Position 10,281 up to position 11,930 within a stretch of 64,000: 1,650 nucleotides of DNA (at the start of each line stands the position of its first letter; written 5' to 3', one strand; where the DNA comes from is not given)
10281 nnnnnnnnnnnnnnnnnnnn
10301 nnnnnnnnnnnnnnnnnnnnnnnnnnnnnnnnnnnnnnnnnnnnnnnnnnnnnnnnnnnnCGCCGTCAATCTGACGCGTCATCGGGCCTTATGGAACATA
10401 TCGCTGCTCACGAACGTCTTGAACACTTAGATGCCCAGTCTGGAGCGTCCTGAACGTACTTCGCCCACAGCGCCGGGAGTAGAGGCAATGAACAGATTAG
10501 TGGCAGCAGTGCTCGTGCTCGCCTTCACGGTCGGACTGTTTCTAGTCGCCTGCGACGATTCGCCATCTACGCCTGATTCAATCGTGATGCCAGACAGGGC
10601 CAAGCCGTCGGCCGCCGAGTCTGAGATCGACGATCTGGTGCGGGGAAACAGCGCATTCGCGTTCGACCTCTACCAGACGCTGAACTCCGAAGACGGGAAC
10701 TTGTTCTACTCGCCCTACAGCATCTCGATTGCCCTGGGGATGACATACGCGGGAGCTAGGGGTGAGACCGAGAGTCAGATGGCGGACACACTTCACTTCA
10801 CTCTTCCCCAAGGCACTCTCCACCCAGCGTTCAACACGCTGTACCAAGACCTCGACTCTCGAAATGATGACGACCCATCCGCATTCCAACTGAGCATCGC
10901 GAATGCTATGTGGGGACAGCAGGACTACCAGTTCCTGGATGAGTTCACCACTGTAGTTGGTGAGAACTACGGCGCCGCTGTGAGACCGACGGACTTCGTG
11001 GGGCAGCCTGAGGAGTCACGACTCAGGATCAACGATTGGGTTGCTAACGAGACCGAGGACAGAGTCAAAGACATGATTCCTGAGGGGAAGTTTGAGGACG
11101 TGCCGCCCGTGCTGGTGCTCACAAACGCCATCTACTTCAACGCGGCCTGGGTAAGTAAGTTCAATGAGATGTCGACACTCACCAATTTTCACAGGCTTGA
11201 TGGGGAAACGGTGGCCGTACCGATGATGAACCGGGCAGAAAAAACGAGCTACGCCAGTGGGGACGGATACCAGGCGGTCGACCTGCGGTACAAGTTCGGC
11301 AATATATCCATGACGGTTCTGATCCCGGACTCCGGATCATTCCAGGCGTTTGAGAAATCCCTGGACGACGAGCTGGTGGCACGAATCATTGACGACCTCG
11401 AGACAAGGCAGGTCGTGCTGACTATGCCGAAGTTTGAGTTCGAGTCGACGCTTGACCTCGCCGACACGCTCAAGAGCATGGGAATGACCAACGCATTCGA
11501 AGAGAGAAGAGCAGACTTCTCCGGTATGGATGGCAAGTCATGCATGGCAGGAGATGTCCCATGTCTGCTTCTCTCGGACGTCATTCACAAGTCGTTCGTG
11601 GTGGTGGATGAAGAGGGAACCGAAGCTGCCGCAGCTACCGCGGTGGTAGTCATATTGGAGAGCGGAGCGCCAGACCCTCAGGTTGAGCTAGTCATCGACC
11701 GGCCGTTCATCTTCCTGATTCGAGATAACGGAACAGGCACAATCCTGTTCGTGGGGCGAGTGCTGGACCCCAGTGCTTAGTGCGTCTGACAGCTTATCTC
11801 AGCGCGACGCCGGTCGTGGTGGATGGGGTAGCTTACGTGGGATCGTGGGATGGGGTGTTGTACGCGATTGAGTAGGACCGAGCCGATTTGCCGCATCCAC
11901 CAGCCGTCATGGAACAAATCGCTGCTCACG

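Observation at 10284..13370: Tandem duplication of a serpin cassette (with a fossil of the upstream gene tail) and divergence concentrated in the reactive-centre loop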

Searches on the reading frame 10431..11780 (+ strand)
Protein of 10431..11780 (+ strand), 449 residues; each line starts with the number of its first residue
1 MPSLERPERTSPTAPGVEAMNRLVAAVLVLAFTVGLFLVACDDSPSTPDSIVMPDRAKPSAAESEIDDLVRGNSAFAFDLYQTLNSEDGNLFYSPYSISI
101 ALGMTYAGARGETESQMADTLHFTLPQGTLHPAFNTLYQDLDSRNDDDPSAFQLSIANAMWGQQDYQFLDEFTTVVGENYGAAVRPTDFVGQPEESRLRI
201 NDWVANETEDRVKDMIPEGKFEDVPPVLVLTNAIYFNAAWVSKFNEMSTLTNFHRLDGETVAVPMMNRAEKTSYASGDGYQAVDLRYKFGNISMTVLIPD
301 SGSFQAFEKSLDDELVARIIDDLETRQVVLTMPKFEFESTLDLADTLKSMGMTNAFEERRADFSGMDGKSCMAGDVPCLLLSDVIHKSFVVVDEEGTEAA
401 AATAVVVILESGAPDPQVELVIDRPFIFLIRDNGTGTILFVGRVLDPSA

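Call 5: search_protein_families(library=pfam, proteins=[window:10431-11780:+])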
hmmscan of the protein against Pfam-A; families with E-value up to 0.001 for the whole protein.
window:10431-11780:+ (449 aa): 1 family
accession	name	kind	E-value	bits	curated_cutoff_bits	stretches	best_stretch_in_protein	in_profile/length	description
PF00079.25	Serpin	-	3.4e-109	365.9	27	1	72-447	2-370/370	Serpin (serine protease inhibitor)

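Call 7: find_homologous_proteins(query=window:10431-11780:+, max_evalue=1e-30)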
Query window:10431-11780:+ (449 aa): 8000 proteins with E <= 1e-30 among 8000 candidates; the best 120 are listed.
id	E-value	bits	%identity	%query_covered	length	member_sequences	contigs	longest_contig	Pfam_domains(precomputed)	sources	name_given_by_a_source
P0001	6.8e-284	959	100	96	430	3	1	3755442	PF00079.26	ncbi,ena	-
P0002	5.6e-227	772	61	90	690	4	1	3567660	PF00079.26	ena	-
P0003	1.8e-222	757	78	96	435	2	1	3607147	PF00079.26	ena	-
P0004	3.9e-219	746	77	95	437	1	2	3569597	PF00079.26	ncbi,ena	-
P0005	7.0e-215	732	70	96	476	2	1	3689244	PF00079.26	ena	-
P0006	8.1e-215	732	70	96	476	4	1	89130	PF00079.26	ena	-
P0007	2.7e-214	730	72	96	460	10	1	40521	PF00079.26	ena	-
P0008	7.1e-214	729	73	92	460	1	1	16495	PF00079.26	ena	-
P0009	6.9e-210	715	73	96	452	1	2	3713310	PF00079.26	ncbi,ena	-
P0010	2.2e-207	707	77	88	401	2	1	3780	PF00079.26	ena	-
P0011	3.7e-206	703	73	96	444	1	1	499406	PF00079.26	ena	-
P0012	3.4e-203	693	72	96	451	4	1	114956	PF00079.26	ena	-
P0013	2.2e-201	687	75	88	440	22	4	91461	PF00079.26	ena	-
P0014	4.6e-199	680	75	88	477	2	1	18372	PF00079.26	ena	-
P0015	4.0e-198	677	69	96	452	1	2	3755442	PF00079.26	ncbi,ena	-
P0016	4.2e-198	677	75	88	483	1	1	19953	PF00079.26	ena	-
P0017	1.5e-196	672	74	88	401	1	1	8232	PF00079.26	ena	-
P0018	6.8e-195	666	69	97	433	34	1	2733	PF00079.26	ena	-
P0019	9.0e-195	666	74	88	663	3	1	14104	PF00079.26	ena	-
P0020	2.6e-193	661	73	88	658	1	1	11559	PF00079.26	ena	-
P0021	5.6e-193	660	67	96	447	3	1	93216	PF00079.26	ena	-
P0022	3.1e-192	657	73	90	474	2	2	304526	PF00079.26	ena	-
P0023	2.3e-191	654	66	99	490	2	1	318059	PF00079.26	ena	-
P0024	3.3e-190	651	72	88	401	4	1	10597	PF00079.26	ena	-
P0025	7.1e-190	650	73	88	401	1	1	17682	PF00079.26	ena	-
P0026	1.7e-189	648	70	91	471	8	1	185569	PF00079.26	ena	-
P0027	1.3e-187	642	71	90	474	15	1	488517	PF00079.26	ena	-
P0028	4.7e-187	640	65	99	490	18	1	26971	PF00079.26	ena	-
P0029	1.3e-186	639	70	89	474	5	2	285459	PF00079.26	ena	-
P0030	5.4e-183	627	69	91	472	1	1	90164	PF00079.26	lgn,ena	-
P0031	9.7e-182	623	69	88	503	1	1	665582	PF00079.26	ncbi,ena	-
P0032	1.0e-181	623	70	88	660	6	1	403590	PF00079.26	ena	-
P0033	2.6e-181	621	70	88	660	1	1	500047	PF00079.26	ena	-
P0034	6.3e-181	620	68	89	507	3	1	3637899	PF00079.26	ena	-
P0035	6.4e-181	620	69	88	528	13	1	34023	PF00079.26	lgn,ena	-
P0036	6.8e-181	620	67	89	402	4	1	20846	PF00079.26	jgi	-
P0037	1.6e-180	619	68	88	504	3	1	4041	PF00079.26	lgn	-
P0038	3.9e-180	617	70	88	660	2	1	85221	PF00079.26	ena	-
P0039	4.3e-180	617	70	88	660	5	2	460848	PF00079.26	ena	-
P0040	1.6e-178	612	63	96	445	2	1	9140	PF00079.26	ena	-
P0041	3.3e-178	611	68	88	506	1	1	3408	PF00079.26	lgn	-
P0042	1.5e-177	609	67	91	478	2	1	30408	PF00079.26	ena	-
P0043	8.7e-177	606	68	88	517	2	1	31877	PF00079.26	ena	-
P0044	1.0e-175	603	67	90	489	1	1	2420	PF00079.26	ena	-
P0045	3.8e-175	601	68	88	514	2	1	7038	PF00079.26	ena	-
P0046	4.5e-173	594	65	90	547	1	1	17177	PF00079.26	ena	-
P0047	4.5e-172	591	69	84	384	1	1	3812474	PF00079.26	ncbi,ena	-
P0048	5.1e-172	591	65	90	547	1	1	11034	PF00079.26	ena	-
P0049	1.9e-171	589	66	88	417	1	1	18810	PF00079.26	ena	-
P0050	3.6e-171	588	69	84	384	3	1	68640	PF00079.26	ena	-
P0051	4.0e-171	588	66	89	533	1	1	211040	PF00079.26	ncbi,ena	-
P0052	4.2e-170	584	74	77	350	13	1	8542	PF00079.26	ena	-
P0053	4.3e-170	584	68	85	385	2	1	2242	PF00079.26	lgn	-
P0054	6.2e-170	584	65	88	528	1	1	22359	PF00079.26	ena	-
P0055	1.3e-169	583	60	96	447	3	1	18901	PF00079.26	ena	-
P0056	1.4e-167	576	60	97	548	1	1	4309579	PF00079.26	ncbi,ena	-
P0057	3.1e-158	545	72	74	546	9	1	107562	PF00079.26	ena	-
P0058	2.9e-156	539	62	88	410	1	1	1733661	PF00079.26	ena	-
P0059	4.0e-154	532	61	88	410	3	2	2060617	PF00079.26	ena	-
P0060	1.8e-153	530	61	88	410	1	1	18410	PF00079.26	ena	-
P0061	3.9e-151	522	56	96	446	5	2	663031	PF00079.26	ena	-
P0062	1.2e-149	517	58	93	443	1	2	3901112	PF00079.26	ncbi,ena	-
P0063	1.5e-149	517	61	88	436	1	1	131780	PF00079.26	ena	-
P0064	2.2e-149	516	57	97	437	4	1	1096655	PF00079.26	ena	-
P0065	3.5e-149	515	60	84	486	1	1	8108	PF00079.26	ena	-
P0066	8.3e-149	514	60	88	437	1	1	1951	PF00079.26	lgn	-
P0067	2.4e-148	513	56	95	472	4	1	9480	PF00079.26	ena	-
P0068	5.5e-148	512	59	91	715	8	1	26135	PF00160.27,PF00079.26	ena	-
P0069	5.6e-148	512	56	95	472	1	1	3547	PF00079.26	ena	-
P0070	5.7e-148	511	57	95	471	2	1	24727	PF00079.26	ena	-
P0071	6.8e-148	511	59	85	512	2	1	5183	PF00079.26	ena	-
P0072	7.6e-148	511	56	95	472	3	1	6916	PF00079.26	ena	-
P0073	8.4e-148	511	57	98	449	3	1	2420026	PF00079.26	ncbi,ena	-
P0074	1.8e-147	510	56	95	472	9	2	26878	PF00079.26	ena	-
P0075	2.0e-147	510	62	84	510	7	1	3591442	PF00079.26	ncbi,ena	-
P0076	5.2e-147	508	60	88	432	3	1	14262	PF00079.26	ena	-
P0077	1.1e-146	507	56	94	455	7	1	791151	PF00079.26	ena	-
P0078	1.5e-146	507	59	88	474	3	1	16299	PF00079.26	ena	-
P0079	3.0e-146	506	58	95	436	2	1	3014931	PF00079.26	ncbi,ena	-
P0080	3.1e-146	506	56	94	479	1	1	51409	PF00079.26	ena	-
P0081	4.6e-146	505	60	90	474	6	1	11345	PF00079.26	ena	-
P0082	5.8e-146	505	58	85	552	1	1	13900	PF00079.26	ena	-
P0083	6.4e-146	505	61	87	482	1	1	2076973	PF00079.26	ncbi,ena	-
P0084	6.8e-146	505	61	85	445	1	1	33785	PF00079.26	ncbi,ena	-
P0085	6.8e-146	505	60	84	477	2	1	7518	PF00079.26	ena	-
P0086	8.1e-146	504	60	87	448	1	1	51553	PF00079.26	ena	-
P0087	9.2e-146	504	68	74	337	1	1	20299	PF00079.26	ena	-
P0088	9.7e-146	504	62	84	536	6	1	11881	PF00079.26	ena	-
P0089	1.4e-145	504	60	88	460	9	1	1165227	PF00079.26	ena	-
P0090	1.5e-145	504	60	87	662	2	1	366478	PF13306.13,PF00079.26,PF00560.40,PF12799.14,PF13855.13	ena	-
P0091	1.6e-145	503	60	88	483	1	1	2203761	PF00079.26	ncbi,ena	-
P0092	1.6e-145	503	60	87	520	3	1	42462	PF00079.26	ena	-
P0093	3.3e-145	502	57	95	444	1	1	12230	PF00079.26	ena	-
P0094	6.1e-145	502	59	87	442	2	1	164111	PF00079.26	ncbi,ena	-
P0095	8.2e-145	501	59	87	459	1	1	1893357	PF00079.26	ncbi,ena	-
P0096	8.3e-145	501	56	97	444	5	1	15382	PF00079.26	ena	-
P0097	9.1e-145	501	54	94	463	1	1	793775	PF00079.26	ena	-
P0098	1.2e-144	501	55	97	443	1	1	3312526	PF00079.26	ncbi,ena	-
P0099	1.2e-144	501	59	88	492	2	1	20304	PF00079.26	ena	-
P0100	1.2e-144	501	59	87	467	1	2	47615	PF00079.26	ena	-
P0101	1.3e-144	500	58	87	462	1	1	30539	PF00079.26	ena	-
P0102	1.3e-144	500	62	84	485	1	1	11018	PF00079.26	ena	-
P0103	1.4e-144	500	59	84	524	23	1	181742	PF00079.26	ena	-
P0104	1.4e-144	500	59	89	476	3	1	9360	PF00079.26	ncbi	-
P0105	1.5e-144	500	56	95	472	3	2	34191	PF00079.26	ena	-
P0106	1.6e-144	500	57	94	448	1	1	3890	PF00079.26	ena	-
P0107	3.5e-144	499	55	94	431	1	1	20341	PF00079.26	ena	-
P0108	3.7e-144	499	59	87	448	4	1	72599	PF00079.26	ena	-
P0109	4.0e-144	499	59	84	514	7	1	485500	PF00079.26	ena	-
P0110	4.7e-144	499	61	87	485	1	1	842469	PF00079.26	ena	-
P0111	5.3e-144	498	54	95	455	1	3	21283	PF00079.26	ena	-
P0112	5.8e-144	498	61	87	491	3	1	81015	PF00079.26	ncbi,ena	-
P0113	6.9e-144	498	52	100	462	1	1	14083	PF00079.26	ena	-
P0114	7.2e-144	498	58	90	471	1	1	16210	PF00079.26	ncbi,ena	-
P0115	1.1e-143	497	59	89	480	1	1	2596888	PF00079.26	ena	-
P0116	1.1e-143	497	58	88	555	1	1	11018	PF00079.26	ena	-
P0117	1.1e-143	497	56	94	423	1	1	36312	PF00079.26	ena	-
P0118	1.5e-143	497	61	84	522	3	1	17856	PF00079.26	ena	-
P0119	2.0e-143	496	60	87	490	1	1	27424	PF00079.26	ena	-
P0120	2.2e-143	496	59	88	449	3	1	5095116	PF00079.26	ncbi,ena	-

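Call 8: find_related_loci(query=window:10431-11780:+, collection=genome_contigs, flank=6000)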
Query window:10431-11780:+ (449 aa) in genome_contigs; peptide patterns used: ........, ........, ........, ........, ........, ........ (x = any residue, [..] = any of these).
204 stretches matched a pattern; 150 encode a relative of the query (tblastn E <= 1e-3); the best 80 are kept; 79 distinct loci.
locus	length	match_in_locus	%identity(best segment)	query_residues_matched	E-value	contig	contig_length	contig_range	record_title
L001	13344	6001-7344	95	2-449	0e+0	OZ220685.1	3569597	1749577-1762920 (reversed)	MAG: Dehalococcoidia bacterium isolate 2a27cef4-6af2-4f96-82a3-29fad4755a7e genome assembly, chromosome: 1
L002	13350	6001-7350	77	2-449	0e+0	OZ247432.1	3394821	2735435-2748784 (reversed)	MAG: Dehalococcoidia bacterium isolate 9f0a9a3c-fef9-4240-ab4a-9ab2d70ca0d2 genome assembly, chromosome: 1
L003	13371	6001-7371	73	14-449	0e+0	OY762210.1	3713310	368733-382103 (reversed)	MAG: Dehalococcoidia bacterium isolate 6876e8b5-2850-4095-a133-48836ebfd8cd genome assembly, chromosome: 1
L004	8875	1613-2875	72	26-449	0e+0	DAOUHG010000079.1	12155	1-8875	MAG TPA_asm: Dehalococcoidia bacterium isolate S1_7 k129_1360248, whole genome shotgun sequence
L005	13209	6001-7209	74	52-449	0e+0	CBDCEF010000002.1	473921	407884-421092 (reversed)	MAG: Dehalococcoidia bacterium isolate c259e03a-9b86-4cdb-a37a-9c02718a3515 genome assembly, contig: contig_2, whole gen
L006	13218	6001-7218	68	47-448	0e+0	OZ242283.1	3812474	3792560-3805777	MAG: Dehalococcoidia bacterium isolate d63046ed-7a55-4dc1-8bb2-d3050b7f4681 genome assembly, chromosome: 1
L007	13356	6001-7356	55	6-444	4e-156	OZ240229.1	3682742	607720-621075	MAG: Dehalococcoidia bacterium isolate 45ebccb5-8dc7-467f-b442-4f2fde1bb093 genome assembly, chromosome: 1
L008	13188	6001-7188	60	55-447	5e-152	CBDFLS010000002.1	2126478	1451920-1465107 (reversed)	MAG: Dehalococcoidia bacterium isolate df57f459-227b-4f39-ad12-54dc11208998 genome assembly, contig: contig_2, whole gen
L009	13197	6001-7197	60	55-447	1e-150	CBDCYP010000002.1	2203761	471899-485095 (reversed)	MAG: Dehalococcoidia bacterium isolate 06e8d7b6-4dd8-4511-a8b9-2df4b96a342a genome assembly, contig: contig_2, whole gen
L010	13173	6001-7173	61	59-447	3e-150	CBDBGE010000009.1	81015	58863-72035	MAG: Dehalococcoidia bacterium isolate cbf7c279-2744-4af4-98a5-7b2d7e2e1d30 genome assembly, contig: contig_9, whole gen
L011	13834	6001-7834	62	70-447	3e-149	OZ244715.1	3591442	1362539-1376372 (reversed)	MAG: Dehalococcoidia bacterium isolate 2a03d168-6b0a-4ce5-99cd-548ba5eaeb18 genome assembly, chromosome: 1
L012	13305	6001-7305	55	25-447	3e-147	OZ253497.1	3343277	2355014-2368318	MAG: Dehalococcoidia bacterium isolate 26888d32-e7c5-4b4d-ad7e-377fcaf888ab genome assembly, chromosome: 1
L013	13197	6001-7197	60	55-447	2e-146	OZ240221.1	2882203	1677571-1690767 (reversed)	MAG: Dehalococcoidia bacterium isolate 7567415b-4a3e-4746-a007-9ac3d6e47015 genome assembly, chromosome: 1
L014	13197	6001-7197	59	55-446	8e-146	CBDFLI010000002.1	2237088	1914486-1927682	MAG: Dehalococcoidia bacterium isolate 3868ca1d-e66c-4e0d-8479-4eac5413e7ea genome assembly, contig: contig_2, whole gen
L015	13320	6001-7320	56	9-444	3e-142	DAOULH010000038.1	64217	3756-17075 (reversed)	MAG TPA_asm: Dehalococcoidia bacterium isolate S8_392 189115, whole genome shotgun sequence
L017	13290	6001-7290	55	17-449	2e-137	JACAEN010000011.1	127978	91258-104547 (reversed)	MAG: Chloroflexota bacterium isolate L.E.CH.35 k119_1095289, whole genome shotgun sequence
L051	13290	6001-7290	49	21-448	2e-126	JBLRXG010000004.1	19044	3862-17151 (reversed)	MAG: Dehalococcoidia bacterium isolate TamC05-31 NODE_4_length_19044_cov_3.162018, whole genome shotgun sequence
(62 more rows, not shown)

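Call 13: find_encoding_contigs(protein=P0003, flank=6000, max_places=3)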
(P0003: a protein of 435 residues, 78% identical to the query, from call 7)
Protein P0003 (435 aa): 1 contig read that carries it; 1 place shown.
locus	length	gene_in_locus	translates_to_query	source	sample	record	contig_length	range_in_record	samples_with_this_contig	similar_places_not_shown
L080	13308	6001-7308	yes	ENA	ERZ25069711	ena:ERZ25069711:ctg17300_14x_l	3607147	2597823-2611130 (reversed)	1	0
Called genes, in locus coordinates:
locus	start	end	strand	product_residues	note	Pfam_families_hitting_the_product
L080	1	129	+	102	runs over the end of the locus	-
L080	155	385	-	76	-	-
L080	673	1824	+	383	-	PF00296:Bac_luciferase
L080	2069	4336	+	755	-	PF01839:FG-GAP (faint), PF13517:FG-GAP_3, PF07593:UnbV_ASPIC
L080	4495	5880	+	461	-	PF13360:PQQ_2, PF13570:Beta-prop_ACSF4, PF01011:PQQ (weak), PF13570:Beta-prop_ACSF4, PF13360:PQQ_2, PF13570:Beta-prop_ACSF4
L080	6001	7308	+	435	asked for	PF00079:Serpin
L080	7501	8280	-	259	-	-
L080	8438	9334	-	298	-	PF00528:BPD_transp_1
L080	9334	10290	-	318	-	PF19300:BPD_transp_1_N, PF00528:BPD_transp_1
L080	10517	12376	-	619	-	PF00496:SBP_bac_5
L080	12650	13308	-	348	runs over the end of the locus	PF02126:PTE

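Call 14: find_encoding_contigs(protein=P0005, flank=6000, max_places=3)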
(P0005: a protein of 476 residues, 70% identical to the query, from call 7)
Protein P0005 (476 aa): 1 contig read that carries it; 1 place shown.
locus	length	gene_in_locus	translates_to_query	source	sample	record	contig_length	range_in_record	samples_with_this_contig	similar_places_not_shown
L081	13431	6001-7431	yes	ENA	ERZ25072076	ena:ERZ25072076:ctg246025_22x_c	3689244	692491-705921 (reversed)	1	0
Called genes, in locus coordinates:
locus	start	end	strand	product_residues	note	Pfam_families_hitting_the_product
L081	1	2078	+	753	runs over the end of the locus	PF01839:FG-GAP (faint), PF13517:FG-GAP_3, PF07593:UnbV_ASPIC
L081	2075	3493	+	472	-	PF13360:PQQ_2, PF13570:Beta-prop_ACSF4, PF01011:PQQ (weak), PF13570:Beta-prop_ACSF4, PF13360:PQQ_2, PF13570:Beta-prop_ACSF4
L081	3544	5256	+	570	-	-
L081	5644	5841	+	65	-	PF13360:PQQ_2, PF13570:Beta-prop_ACSF4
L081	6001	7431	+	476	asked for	PF00079:Serpin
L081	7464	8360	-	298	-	PF00528:BPD_transp_1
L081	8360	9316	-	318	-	PF19300:BPD_transp_1_N, PF00528:BPD_transp_1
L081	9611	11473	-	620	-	PF00496:SBP_bac_5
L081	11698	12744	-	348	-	PF02126:PTE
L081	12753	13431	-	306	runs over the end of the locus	PF01063:Aminotran_4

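Call 15: find_encoding_contigs(protein=P0002, flank=6000, max_places=3)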
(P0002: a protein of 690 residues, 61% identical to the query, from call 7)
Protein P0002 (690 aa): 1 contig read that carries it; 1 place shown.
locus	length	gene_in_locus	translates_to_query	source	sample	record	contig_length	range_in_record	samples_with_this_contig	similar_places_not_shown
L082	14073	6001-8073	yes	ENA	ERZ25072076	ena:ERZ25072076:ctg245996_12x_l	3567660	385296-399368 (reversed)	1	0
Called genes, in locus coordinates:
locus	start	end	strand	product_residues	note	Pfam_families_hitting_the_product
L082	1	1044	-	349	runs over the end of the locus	PF26549:Tricorn_N, PF26550:Tricorn_2nd, PF07676:PD40, PF24797:Beta-prop_WDR35_TULP_N (weak), PF26550:Tricorn_2nd, PF26549:Tricorn_N, PF07676:PD40, PF26549:Tricorn_N, +8 more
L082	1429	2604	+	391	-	PF00296:Bac_luciferase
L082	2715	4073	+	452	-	PF01546:Peptidase_M20, PF07687:M20_dimer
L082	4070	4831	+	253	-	PF08713:DNA_alkylation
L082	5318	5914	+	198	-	PF00079:Serpin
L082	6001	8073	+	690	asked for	PF00079:Serpin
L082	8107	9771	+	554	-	PF00079:Serpin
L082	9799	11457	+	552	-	PF00079:Serpin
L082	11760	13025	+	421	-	PF01555:N6_N4_Mtase, PF01170:UPF0020 (faint)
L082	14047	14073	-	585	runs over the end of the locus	PF00920:ILVD_EDD_N, PF24877:ILV_EDD_C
